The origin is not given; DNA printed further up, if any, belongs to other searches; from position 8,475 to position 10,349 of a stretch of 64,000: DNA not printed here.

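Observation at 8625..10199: Standalone double-domain SagB-type dehydrogenase at the end of the suf Fe-S operon, without YcaO/cyclodehydratase partners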

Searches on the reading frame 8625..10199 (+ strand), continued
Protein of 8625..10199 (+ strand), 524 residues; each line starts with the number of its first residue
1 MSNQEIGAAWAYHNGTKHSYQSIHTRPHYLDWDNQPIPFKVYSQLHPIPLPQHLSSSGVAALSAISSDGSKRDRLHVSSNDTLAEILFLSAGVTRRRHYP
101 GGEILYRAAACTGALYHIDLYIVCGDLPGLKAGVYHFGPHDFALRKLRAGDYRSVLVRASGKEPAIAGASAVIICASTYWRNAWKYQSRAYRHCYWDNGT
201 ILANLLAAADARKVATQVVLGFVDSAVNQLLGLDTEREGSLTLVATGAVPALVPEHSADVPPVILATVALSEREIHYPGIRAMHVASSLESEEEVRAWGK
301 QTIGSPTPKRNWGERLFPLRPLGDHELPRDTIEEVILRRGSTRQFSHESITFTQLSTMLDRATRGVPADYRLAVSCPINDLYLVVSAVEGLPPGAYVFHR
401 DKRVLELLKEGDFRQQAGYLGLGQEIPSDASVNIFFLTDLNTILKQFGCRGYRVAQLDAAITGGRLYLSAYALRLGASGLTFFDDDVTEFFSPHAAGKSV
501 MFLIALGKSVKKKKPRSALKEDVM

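Call 14: search_solved_structures(query=A1, max_evalue=0.01, show_alignments=2)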
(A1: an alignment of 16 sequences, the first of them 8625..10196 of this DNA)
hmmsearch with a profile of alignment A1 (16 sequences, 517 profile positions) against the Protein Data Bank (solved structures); distinct sequences matched with E-value up to 0.01: 10.
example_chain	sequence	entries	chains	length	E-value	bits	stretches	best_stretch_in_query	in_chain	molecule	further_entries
3eo7_A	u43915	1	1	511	1.4e-60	208.9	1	9-510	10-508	Putative Nitroreductase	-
7ly5_B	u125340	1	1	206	1.6e-10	43.7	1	334-484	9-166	BmdC, oxidase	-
7ly7_B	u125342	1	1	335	5.5e-10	42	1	334-483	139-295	BmdC, Oxidase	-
7ly4_A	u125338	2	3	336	5.5e-10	41.9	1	334-483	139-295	BmdC, Oxidase | BmdC, NRPS oxidase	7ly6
8pz5_A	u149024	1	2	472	2.7e-09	39.7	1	105-252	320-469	SagB-type dehydrogenase domain protein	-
5lq4_B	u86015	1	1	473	2.7e-09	39.7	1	105-252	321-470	CyaGox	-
5lq4_A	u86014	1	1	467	7.8e-09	38.1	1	106-248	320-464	CyaGox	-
6gos_C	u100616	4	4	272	9.2e-08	34.6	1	111-247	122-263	Microcin B17-processing protein McbC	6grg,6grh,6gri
3hoi_A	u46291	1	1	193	6.4e-06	28.5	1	337-480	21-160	FMN-dependent nitroreductase BF3017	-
8cqs_A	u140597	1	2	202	3e-05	26.3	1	334-478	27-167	Nitroreductase-like protein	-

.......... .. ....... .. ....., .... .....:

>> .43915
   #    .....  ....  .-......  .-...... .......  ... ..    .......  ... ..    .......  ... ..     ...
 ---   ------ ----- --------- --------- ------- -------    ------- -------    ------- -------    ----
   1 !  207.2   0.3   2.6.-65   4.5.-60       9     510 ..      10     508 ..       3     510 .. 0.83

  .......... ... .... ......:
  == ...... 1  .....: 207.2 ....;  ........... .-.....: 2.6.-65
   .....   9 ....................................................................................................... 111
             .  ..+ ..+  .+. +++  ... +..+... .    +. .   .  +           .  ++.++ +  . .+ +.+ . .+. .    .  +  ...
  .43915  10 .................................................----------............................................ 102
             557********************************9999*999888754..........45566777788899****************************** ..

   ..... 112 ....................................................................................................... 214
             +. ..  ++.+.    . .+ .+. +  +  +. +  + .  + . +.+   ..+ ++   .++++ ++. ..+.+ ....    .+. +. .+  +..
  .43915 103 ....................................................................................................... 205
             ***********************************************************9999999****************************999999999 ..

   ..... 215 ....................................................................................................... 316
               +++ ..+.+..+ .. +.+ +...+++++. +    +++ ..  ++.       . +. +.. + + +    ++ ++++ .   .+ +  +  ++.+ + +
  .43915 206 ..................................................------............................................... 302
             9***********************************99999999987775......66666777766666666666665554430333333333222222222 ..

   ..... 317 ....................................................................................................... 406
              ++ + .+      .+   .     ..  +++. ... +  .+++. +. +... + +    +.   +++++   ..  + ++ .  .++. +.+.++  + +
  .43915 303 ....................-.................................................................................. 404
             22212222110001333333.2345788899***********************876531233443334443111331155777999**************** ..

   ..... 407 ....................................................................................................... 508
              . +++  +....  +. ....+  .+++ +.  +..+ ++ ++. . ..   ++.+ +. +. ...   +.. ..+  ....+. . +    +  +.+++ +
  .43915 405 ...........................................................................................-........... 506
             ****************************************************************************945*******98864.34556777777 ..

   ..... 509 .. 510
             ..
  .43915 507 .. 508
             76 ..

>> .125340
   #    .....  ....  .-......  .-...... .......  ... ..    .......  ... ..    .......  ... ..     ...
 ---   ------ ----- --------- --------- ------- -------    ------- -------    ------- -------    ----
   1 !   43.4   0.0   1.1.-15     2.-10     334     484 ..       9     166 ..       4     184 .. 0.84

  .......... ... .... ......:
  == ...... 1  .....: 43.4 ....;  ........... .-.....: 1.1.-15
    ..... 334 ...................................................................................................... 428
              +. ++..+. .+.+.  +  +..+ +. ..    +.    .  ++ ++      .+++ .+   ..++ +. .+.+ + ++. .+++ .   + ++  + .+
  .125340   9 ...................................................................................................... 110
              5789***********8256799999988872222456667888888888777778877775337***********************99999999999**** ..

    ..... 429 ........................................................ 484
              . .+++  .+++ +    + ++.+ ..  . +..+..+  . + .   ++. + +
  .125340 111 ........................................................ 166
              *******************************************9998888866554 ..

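Call 22: predict_structure(alignment_id=A1)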
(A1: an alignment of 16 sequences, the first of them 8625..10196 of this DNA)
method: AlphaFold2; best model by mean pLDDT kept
length: 524 residues; sequences in the alignment: 16
mean_pLDDT: 48.7   pTM: 0.45
mean pLDDT of the five models: 48.7, 44.8, 37.8, 37.8, 34.2
residues with pLDDT >= 90: 0; 70-90: 93; 50-70: 129; < 50: 302
segments of 3 or more residues with pLDDT < 50: 1-77, 91-117, 139-142, 179-200, 220-223, 237-240, 249-258, 260-292, 294-296, 298-313, 325-348, 365-376, 421-426, 444-467, 476-488, 508-524
pLDDT, mean of each block of 10 residues (from residue 1): 29 32 35 26 25 26 28 42 61 33 35 44 78 67 66 75 66 63 32 39 52 54 63 58 53 42 32 29 36 45 30 65 50 33 36 74 49 49 81 83 81 64 47 68 46 38 48 48 46 56 54 31 30
secondary structure, 60 per line:
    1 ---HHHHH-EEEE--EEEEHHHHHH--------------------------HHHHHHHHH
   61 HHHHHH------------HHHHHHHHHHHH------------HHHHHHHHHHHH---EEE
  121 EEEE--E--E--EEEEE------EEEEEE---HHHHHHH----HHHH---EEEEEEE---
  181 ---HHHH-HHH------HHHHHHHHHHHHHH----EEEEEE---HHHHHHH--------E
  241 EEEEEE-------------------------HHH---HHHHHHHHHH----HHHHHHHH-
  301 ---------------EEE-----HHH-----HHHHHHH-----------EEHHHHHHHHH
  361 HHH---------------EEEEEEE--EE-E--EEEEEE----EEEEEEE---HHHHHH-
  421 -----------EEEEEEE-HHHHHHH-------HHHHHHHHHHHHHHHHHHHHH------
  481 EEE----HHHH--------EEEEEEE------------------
elements in order: H4-8 E10-13 E16-19 H20-25 H52-66 H79-90 H103-114 E118-124 E133-137 E144-149 H153-159 H164-167 E171-177 H184-187 H198-211 E216-221 H225-231 E240-246 H278-287 H292-299 E316-318 H332-338 H352-363 E379-385 E394-399 E404-410 H414-419 E432-438 H440-446 H454-474 E481-483 H488-491 E500-506

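Call 31: find_related_loci(query=window:8625-10196:+, collection=metagenome_contigs, flank=10000)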
Query window:8625-10196:+ (524 aa) in metagenome_contigs; peptide patterns used: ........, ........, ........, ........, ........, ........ (x = any residue, [..] = any of these).
600 stretches matched a pattern (row limit reached: there are more); 583 encode a relative of the query (tblastn E <= 1e-3); the best 80 are kept; 80 distinct loci.
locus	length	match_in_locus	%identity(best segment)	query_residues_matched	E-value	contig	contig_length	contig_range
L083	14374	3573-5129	72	1-512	0e+0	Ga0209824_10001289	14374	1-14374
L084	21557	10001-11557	72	1-512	0e+0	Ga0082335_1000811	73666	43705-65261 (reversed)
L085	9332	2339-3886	68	1-513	0e+0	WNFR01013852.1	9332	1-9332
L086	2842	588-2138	69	1-513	0e+0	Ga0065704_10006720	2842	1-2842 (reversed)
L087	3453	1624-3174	65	1-514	0e+0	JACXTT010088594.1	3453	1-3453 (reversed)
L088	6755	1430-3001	68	1-517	0e+0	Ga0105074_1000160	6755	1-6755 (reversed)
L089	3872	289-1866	68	1-516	0e+0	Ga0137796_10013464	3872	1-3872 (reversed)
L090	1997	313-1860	67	1-513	0e+0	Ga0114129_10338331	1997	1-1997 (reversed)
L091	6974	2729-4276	68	1-513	0e+0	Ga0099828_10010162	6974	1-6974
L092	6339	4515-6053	66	1-512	0e+0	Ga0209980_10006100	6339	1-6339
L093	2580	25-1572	69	1-513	0e+0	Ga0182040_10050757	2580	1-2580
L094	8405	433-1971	67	1-513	0e+0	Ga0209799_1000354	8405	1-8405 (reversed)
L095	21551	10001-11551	67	1-514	0e+0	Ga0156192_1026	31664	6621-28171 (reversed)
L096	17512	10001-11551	65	1-513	0e+0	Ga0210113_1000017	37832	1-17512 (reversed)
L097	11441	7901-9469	65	1-513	0e+0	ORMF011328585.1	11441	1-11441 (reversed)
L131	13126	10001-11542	60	1-516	0e+0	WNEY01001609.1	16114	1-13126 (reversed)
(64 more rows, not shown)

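Call 35: search_protein_families(library=pfam, proteins=[L084:2606-3172:+, L084:3972-4460:+, L084:4814-5383:+, L084:5535-6086:+, L084:6203-6508:+, L084:6549-8126:+, L084:8152-8472:+, L084:8509-8886:+, L084:8876-9295:+, L084:9291-9842:+], max_evalue=0.001)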
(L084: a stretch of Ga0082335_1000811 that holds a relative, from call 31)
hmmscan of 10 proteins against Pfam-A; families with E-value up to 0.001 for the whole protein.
L084:2606-3172:+ (189 aa): 1 family
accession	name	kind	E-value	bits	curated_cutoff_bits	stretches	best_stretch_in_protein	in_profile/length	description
PF02915.23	Rubrerythrin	-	2.2e-11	44.8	22.8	1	40-172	1-135/137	Rubrerythrin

L084:3972-4460:+ (163 aa): 1 family
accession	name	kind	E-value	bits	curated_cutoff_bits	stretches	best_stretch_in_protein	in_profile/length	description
PF01058.29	Oxidored_q6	-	1.3e-28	99.7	27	1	37-145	1-127/128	NADH ubiquinone oxidoreductase, 20 Kd subunit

L084:4814-5383:+ (190 aa): 1 family
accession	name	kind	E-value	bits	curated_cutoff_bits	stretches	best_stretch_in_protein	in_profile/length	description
PF14697.11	Fer4_21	-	1.1e-05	25.9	35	0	21-49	34-59/59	4Fe-4S dicluster domain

L084:5535-6086:+ (184 aa): 1 family
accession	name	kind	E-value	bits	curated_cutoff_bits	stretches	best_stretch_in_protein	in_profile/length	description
PF01883.24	FeS_assembly_P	-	9.3e-11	42.3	23.5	1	87-162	4-73/73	Iron-sulfur cluster assembly protein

L084:6203-6508:+ (102 aa): 3 families
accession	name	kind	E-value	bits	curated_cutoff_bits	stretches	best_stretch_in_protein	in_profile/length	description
PF00355.32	Rieske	-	2.5e-22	79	20.3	1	5-89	3-87/88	Rieske [2Fe-2S] domain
PF13806.12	Rieske_2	-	9.4e-16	58.1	27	1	4-101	2-104/104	Rieske-like [2Fe-2S] domain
PF22543.2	Rieske_4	-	1.7e-07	32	28.4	1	5-77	1-77/119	Soluble Rieske-type ferredoxin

L084:6549-8126:+ (526 aa): 5 families
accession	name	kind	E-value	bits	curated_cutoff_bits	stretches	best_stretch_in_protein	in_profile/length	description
PF04539.22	Sigma70_r3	-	1.9e-21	76.4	25.3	1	355-431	1-77/78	Sigma-70 region 3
PF04542.20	Sigma70_r2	-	2.8e-21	75.5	24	1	277-345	2-70/71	Sigma-70 region 2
PF04545.22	Sigma70_r4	-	5.7e-18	64.6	24.1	1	444-496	1-49/50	Sigma-70, region 4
PF00140.25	Sigma70_r1_2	-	3.1e-12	46.7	22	1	60-91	1-32/34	Sigma-70 factor, region 1.2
PF08281.18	Sigma70_r4_2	-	9.5e-05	22.4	25.7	0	439-460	2-23/54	Sigma-70, region 4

L084:8152-8472:+ (107 aa): 1 family
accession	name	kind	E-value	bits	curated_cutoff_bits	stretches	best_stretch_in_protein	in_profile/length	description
PF00462.30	Glutaredoxin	-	3.2e-23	82.1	22.9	1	18-82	1-60/60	Glutaredoxin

L084:8509-8886:+ (126 aa): 0 families

L084:8876-9295:+ (140 aa): 2 families
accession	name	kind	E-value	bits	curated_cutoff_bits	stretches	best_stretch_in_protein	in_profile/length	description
PF04055.27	Radical_SAM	-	5.1e-24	85.7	29.5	1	26-139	1-117/166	Radical SAM superfamily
PF13353.11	Fer4_12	-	9.6e-06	26.4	22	1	30-118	13-100/137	4Fe-4S single cluster domain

L084:9291-9842:+ (184 aa): 9 families
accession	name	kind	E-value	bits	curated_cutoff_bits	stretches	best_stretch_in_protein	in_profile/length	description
PF00037.32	Fer4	-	6.5e-11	42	21.1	1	96-117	3-24/24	4Fe-4S binding domain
PF12838.12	Fer4_7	-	4.7e-10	40.2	27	1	62-114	2-51/52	4Fe-4S dicluster domain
PF12797.12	Fer4_2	-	1.1e-07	31.8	24.5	0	54-73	2-21/22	4Fe-4S binding domain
PF13187.11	Fer4_9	-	1.3e-07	32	27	1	62-115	2-51/52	4Fe-4S dicluster domain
PF13237.11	Fer4_10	-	1.6e-06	28.4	25.5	1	55-112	2-53/53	4Fe-4S dicluster domain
PF13484.11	Fer4_16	-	2.4e-06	28.7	30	0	100-121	1-23/66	4Fe-4S double cluster binding domain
PF12837.12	Fer4_6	-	2.4e-06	27.6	25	0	56-73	3-20/24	4Fe-4S binding domain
PF13183.11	Fer4_8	-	3e-05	24.9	27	0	55-73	47-65/68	4Fe-4S dicluster domain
PF14697.11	Fer4_21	-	0.00019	21.9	35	0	57-116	3-57/59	4Fe-4S dicluster domain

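Call 52: search_protein_representatives(protein=window:8625-10196:+)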
Query: 524 residues. Proteins with E-value up to 0.001 (for the whole library): 8706; up to 1e-10: 3790; up to 1e-30: 942. The best 150 are listed.
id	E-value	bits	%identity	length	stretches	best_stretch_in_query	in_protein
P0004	2.2e-252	854.7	74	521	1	1-512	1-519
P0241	6.7e-161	552.9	52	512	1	1-511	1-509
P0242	2.6e-160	551.0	51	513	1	1-513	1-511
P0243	5.0e-156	536.8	50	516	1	1-513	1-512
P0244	4.0e-155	533.9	52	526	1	8-513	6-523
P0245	2.8e-152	524.5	49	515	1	2-514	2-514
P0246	6.8e-146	503.4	47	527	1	6-514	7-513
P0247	1.2e-139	482.8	67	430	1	1-327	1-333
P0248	2.0e-139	482.1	58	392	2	1-245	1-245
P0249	3.6e-139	481.2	48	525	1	7-509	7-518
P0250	3.6e-139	481.2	47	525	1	2-516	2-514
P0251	3.7e-139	481.2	49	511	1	2-508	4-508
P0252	4.8e-139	480.8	48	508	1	3-508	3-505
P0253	4.1e-136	471.1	48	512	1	3-510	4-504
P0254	1.6e-135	469.2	46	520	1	3-514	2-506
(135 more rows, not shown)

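Call 54: predict_structure(alignment_id=A2)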
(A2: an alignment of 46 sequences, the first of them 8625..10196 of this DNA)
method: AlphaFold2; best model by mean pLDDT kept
length: 524 residues; sequences in the alignment: 46
mean_pLDDT: 68.3   pTM: 0.75
mean pLDDT of the five models: 68.3, 66.8, 63.0, 59.4, 58.6
residues with pLDDT >= 90: 83; 70-90: 215; 50-70: 92; < 50: 134
segments of 3 or more residues with pLDDT < 50: 1-41, 97-104, 111-115, 181-187, 266-312, 371-374, 422-425, 513-524
pLDDT, mean of each block of 10 residues (from residue 1): 33 33 32 36 71 65 75 57 85 57 52 57 88 86 86 89 83 80 43 76 88 83 82 72 78 57 53 36 32 34 30 75 82 81 80 95 69 61 93 92 91 76 58 88 70 81 91 85 68 79 86 39 27
secondary structure, 60 per line:
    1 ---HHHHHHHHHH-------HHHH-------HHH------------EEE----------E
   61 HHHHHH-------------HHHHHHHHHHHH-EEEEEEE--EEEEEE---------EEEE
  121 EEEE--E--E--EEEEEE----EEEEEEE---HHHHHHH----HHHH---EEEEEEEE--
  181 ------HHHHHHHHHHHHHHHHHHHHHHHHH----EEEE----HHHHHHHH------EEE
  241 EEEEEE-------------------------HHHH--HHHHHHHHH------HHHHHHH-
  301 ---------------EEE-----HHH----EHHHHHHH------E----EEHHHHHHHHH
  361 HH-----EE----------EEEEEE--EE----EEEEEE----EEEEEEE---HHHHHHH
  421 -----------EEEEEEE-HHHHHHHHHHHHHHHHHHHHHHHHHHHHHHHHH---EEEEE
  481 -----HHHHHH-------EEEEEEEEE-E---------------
elements in order: H4-13 H21-24 E47-49 H61-66 H80-91 E93-99 E102-107 E117-124 E133-138 E143-149 H153-159 H164-167 E171-178 H187-211 E216-219 H224-231 E238-246 H272-275 H278-286 H293-299 E316-318 H332-338 H352-362 E380-385 E394-399 E404-410 H414-420 E432-438 H440-472 E476-480 H486-491 E499-507
